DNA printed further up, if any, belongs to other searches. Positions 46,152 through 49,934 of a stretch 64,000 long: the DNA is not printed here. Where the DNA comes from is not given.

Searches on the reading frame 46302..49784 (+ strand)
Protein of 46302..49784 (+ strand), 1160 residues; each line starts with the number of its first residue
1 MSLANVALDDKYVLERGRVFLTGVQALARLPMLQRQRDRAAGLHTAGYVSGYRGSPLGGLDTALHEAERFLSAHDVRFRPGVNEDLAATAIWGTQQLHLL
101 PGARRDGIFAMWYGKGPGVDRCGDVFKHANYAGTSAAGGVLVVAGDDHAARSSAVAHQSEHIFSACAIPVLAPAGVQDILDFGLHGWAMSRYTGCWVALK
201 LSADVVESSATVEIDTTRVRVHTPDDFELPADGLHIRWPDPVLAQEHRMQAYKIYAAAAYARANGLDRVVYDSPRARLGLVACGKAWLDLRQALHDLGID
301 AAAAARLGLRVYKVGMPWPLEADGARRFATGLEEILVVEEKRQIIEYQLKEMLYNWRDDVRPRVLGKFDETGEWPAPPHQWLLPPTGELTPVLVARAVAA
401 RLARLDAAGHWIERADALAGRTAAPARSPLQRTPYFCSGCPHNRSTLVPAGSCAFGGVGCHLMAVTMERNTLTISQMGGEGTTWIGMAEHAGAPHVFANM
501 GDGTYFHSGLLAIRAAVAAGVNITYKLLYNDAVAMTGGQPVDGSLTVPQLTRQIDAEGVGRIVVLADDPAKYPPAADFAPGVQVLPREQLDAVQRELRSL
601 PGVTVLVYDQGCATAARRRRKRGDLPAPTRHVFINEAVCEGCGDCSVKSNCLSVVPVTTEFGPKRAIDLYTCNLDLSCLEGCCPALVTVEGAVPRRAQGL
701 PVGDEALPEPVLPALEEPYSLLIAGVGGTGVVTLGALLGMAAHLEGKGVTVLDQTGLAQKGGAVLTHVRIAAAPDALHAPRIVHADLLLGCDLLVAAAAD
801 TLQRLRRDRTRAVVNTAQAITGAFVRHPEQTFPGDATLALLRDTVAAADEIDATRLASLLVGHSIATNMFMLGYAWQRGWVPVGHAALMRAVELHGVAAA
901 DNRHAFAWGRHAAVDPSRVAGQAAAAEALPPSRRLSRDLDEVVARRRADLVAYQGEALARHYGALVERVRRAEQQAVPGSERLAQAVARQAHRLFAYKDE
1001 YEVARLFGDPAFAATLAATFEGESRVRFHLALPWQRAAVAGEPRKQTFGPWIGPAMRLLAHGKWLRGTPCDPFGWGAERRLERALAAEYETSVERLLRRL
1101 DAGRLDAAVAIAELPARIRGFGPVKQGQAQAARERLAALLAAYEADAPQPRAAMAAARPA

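Call 52: search_protein_families(library=pfam, proteins=[window:46302-49784:+], max_evalue=0.00001)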
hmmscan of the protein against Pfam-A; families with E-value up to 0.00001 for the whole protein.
window:46302-49784:+ (1160 aa): 3 families
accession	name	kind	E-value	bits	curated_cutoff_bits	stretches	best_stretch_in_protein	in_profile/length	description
PF20169.3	DUF6537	-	6.8e-58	196.3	27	1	939-1137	1-202/203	Family of unknown function (DUF6537)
PF01558.24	POR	-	4.5e-19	69.7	27.4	1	727-906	1-168/173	Pyruvate ferredoxin/flavodoxin oxidoreductase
PF02775.26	TPP_enzyme_C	-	1.8e-06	28.3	21.9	1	457-605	1-148/151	Thiamine pyrophosphate enzyme, C-terminal TPP binding domain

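Call 68: search_protein_families(library=ncbifam, proteins=[window:46302-49784:+], max_evalue=0.00001)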
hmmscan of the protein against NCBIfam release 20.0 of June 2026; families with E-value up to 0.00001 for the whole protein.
window:46302-49784:+ (1160 aa): 16 families
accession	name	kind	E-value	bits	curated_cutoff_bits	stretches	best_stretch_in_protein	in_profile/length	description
NF009588.0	PRK13029.1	subfamily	0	1660.3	952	1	2-1152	12-1185/1196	indolepyruvate ferredoxin oxidoreductase family protein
NF009589.0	PRK13030.1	subfamily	0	1594.4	816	1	4-1152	14-1166/1170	indolepyruvate ferredoxin oxidoreductase family protein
TIGR03336.1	IOR_alpha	equivalog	6.9e-41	140.2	650.9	1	103-668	65-577/595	indolepyruvate ferredoxin oxidoreductase subunit alpha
NF005322.0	PRK06853.1-2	equivalog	1.5e-19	70.5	237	1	720-914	7-194/197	indolepyruvate oxidoreductase subunit beta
NF005323.0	PRK06853.1-3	equivalog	8.1e-18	65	238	1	717-893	5-173/197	indolepyruvate oxidoreductase subunit beta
TIGR03334.1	IOR_beta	equivalog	5.2e-16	59.2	205.8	1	719-892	1-168/189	indolepyruvate ferredoxin oxidoreductase subunit beta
NF005328.0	PRK06853.2-2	equivalog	7.9e-13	48.6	240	1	720-790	5-73/192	indolepyruvate oxidoreductase subunit beta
NF005325.0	PRK06853.1-5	equivalog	1.7e-12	47.5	230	1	719-874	4-152/192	indolepyruvate oxidoreductase subunit beta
NF004917.0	PRK06274.1-3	equivalog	5.6e-12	46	284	1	719-893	3-171/203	indolepyruvate oxidoreductase subunit beta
NF004915.0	PRK06274.1-1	equivalog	2.5e-11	43.4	274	1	719-893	3-170/194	indolepyruvate oxidoreductase subunit beta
NF004918.0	PRK06274.1-4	equivalog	7.9e-10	38.8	278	1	719-893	3-170/202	indolepyruvate oxidoreductase subunit beta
NF005327.0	PRK06853.2-1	equivalog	7.3e-09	35.7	242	1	721-793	6-76/194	indolepyruvate oxidoreductase subunit beta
NF005324.0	PRK06853.1-4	equivalog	2.1e-08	34.3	222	1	721-877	5-150/196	indolepyruvate oxidoreductase subunit beta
NF005326.0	PRK06853.1-6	equivalog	4.6e-07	29.8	348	1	719-877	4-158/202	indolepyruvate oxidoreductase subunit beta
TIGR02175.1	PorC_KorC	subfamily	2e-06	27.7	81.1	1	724-873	7-134/177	2-oxoacid:acceptor oxidoreductase, gamma subunit, pyruvate/2-ketoisovalerate family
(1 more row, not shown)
